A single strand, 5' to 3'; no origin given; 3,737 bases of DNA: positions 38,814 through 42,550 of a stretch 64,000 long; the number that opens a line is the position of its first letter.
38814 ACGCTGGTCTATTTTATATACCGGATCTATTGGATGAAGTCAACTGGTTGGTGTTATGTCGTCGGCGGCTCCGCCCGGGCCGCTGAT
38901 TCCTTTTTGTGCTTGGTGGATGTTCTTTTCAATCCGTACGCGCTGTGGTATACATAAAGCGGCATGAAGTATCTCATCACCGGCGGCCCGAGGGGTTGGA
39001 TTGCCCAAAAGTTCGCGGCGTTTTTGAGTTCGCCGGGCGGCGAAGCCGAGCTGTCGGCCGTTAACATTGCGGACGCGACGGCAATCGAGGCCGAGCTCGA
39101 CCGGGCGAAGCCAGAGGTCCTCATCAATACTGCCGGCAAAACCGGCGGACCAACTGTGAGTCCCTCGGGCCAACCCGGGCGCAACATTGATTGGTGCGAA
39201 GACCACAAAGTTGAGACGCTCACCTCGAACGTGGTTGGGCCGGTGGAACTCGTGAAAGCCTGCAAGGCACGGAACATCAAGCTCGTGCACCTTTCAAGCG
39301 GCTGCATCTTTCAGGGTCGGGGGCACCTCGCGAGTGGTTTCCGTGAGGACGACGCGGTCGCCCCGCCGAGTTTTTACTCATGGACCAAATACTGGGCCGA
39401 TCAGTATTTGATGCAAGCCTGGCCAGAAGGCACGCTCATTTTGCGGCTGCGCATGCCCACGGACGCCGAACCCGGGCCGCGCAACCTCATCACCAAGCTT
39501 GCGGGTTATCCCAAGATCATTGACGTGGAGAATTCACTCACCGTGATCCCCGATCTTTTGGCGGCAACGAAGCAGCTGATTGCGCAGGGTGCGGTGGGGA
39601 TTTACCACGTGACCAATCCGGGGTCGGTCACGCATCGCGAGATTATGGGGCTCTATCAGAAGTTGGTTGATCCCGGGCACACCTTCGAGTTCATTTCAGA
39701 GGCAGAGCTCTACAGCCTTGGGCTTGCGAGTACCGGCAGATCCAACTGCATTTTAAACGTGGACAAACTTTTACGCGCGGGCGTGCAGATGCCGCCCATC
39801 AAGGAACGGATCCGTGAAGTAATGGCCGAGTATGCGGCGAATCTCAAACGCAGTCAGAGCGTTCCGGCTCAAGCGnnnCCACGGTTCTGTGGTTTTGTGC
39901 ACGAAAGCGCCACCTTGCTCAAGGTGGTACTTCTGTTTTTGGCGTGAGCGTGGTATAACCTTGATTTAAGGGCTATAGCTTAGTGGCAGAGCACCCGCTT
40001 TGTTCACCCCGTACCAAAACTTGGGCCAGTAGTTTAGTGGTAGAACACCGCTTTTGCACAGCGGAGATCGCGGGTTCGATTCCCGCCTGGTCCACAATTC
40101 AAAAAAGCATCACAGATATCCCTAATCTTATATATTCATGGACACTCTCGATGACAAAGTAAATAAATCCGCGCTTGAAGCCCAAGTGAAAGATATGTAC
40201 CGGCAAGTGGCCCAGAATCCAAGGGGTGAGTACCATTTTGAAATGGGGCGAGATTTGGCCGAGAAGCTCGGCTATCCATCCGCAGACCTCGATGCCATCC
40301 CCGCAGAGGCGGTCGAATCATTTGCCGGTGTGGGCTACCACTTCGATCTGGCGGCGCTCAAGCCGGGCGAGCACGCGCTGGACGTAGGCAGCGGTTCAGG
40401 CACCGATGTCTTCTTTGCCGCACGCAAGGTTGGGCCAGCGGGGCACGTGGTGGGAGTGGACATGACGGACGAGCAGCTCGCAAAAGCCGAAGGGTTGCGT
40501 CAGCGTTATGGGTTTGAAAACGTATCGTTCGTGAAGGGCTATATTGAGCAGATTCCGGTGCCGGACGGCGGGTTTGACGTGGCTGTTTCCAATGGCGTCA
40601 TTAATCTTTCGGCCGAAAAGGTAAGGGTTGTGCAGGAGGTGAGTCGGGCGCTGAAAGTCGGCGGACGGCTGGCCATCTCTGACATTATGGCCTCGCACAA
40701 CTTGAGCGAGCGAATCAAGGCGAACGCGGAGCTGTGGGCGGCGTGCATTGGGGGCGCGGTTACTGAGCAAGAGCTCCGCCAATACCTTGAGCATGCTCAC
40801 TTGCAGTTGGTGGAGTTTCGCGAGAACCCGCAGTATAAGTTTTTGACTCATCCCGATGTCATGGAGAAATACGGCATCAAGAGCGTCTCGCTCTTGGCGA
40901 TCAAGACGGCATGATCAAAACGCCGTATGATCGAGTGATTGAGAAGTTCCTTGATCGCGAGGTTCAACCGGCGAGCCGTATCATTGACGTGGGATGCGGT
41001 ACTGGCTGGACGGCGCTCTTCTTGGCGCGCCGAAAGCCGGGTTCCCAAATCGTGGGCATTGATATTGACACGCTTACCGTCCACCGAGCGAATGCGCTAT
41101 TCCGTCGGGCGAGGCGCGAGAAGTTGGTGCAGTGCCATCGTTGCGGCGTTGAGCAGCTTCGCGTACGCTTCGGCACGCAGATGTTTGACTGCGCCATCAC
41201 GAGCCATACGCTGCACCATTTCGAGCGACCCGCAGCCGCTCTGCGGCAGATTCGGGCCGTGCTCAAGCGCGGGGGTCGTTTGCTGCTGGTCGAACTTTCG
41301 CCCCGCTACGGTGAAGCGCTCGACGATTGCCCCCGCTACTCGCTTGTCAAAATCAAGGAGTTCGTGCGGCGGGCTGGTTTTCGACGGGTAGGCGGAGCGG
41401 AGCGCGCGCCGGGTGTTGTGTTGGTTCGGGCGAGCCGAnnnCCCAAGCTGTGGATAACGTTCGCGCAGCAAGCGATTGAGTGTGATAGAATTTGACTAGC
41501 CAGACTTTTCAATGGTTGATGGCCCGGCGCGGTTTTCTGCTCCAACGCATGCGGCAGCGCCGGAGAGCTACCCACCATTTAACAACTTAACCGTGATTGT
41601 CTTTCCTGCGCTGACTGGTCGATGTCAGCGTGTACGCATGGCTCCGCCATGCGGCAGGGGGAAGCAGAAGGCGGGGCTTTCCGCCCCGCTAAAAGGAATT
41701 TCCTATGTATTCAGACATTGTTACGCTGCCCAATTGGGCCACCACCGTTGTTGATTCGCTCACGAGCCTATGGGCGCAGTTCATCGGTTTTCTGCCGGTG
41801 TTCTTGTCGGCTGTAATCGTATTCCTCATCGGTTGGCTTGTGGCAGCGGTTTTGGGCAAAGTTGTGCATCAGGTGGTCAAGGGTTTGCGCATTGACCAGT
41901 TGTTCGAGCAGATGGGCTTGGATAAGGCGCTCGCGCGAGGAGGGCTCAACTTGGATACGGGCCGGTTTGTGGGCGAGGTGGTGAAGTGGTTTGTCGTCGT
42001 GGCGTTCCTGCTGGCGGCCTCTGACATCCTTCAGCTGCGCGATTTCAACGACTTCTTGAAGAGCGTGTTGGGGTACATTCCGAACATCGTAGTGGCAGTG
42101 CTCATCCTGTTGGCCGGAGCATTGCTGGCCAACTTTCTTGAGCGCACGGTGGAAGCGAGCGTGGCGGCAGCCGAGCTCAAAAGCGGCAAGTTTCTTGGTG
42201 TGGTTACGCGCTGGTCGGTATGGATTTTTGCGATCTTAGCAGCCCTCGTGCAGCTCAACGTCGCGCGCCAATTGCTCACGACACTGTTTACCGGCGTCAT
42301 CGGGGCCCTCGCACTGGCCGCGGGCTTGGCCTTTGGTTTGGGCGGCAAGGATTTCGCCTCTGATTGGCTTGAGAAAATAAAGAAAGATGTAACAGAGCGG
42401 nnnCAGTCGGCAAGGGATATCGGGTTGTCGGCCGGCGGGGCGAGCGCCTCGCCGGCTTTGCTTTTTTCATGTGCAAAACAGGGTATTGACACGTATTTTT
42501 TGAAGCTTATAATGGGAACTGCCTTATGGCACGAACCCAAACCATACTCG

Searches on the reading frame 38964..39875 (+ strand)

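Call 46: search_protein_families(library=pfam, proteins=[window:38964-39875:+], max_evalue=0.001)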
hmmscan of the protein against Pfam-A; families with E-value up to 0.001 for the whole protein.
window:38964-39875:+ (304 aa): 3 families
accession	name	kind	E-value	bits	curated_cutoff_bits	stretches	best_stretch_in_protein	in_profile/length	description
PF04321.23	RmlD_sub_bind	-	1.2e-16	61.1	27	1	1-225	1-221/287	RmlD substrate binding domain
PF01370.27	Epimerase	-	5.6e-11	42.8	20.9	1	29-156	44-160/240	NAD dependent epimerase/dehydratase family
PF16363.11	GDP_Man_Dehyd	-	0.00058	19.9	27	0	83-151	96-166/332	GDP-mannose 4,6 dehydratase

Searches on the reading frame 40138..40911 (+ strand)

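Call 46: search_protein_families(library=pfam, proteins=[window:40138-40911:+], max_evalue=0.001)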
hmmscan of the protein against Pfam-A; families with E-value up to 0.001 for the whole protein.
window:40138-40911:+ (258 aa): 12 families
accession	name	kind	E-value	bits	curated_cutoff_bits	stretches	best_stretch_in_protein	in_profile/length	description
PF13847.12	Methyltransf_31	-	3.7e-35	121.2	27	1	75-220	2-144/145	Methyltransferase domain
PF13649.12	Methyltransf_25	-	1.5e-18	67.7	27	1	81-176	2-97/97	Methyltransferase domain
PF08241.18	Methyltransf_11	-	4.1e-18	66.2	21.2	1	81-180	1-95/95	Methyltransferase domain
PF01209.24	Ubie_methyltran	-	1.4e-16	61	20.1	1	70-250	41-216/233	ubiE/COQ5 methyltransferase family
PF08242.18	Methyltransf_12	-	2.7e-14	54.1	30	1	81-178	1-98/98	Methyltransferase domain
PF13489.12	Methyltransf_23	-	3e-10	40.5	27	1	72-226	18-163/164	Methyltransferase domain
PF01135.25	PCMT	-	2.4e-09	37.7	20.3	1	65-180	62-171/210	Protein-L-isoaspartate(D-aspartate) O-methyltransferase (PCMT)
PF02353.26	CMAS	-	1.6e-06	28.1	27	1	69-197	55-181/273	Mycolic acid cyclopropane synthetase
PF06325.19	PrmA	-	3.2e-05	24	22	1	74-188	159-266/296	Ribosomal protein L11 methyltransferase (PrmA)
PF24675.1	NpmA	-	4.4e-05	23.3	60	1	78-141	25-91/214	16S rRNA (adenine(1408)-N(1))-methyltransferase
PF08003.17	Methyltransf_9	-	6e-05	22.6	23.8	1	77-181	116-218/315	Protein of unknown function (DUF1698)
PF13679.12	Methyltransf_32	-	0.00064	20.2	27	1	78-143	27-96/143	Methyltransferase domain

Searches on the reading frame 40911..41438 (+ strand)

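Call 46: search_protein_families(library=pfam, proteins=[window:40911-41438:+], max_evalue=0.001)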
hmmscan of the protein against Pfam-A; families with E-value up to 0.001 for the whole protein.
window:40911-41438:+ (176 aa): 16 families
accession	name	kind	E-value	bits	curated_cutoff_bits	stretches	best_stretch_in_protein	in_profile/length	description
PF08241.18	Methyltransf_11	-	1.6e-19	70.8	21.2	1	25-125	1-94/95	Methyltransferase domain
PF13649.12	Methyltransf_25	-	4.3e-17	63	27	1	24-122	1-97/97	Methyltransferase domain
PF08242.18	Methyltransf_12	-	7.9e-17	62.2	30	1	25-124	1-98/98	Methyltransferase domain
PF13489.12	Methyltransf_23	-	1.1e-16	61.4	27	1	6-133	9-123/164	Methyltransferase domain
PF13847.12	Methyltransf_31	-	2.1e-16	60.4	27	1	21-130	4-113/145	Methyltransferase domain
PF01209.24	Ubie_methyltran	-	4.3e-10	39.8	20.1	1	18-131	45-156/233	ubiE/COQ5 methyltransferase family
PF08003.17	Methyltransf_9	-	3.9e-09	36.4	23.8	1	22-128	117-219/315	Protein of unknown function (DUF1698)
PF05175.20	MTS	-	1.1e-07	32.1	23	1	20-128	31-140/170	Methyltransferase small domain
PF13679.12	Methyltransf_32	-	1.9e-05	25.1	27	1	9-99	12-109/143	Methyltransferase domain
PF06325.19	PrmA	-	3.3e-05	24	22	1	13-65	154-205/296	Ribosomal protein L11 methyltransferase (PrmA)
PF02390.23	Methyltransf_4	-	3.6e-05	23.7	24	1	23-69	4-50/173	Putative methyltransferase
PF07021.18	MetW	-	4.8e-05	23.5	21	1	14-117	7-101/193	Methionine biosynthesis protein MetW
PF00891.24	Methyltransf_2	-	0.00012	21.9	22.3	1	15-130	59-168/210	O-methyltransferase domain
PF24675.1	NpmA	-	0.00048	19.9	60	1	13-52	16-55/214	16S rRNA (adenine(1408)-N(1))-methyltransferase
PF02353.26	CMAS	-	0.00053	19.8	27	1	17-126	59-164/273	Mycolic acid cyclopropane synthetase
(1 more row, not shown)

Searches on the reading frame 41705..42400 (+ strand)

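Call 46: search_protein_families(library=pfam, proteins=[window:41705-42400:+], max_evalue=0.001)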
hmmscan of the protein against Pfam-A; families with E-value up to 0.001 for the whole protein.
window:41705-42400:+ (232 aa): 1 family
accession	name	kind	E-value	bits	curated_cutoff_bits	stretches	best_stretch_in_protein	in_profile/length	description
PF05552.17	MS_channel_1st_1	-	4.9e-19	68.4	22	2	18-65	2-49/50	Mechanosensitive ion channel, conserved TM helix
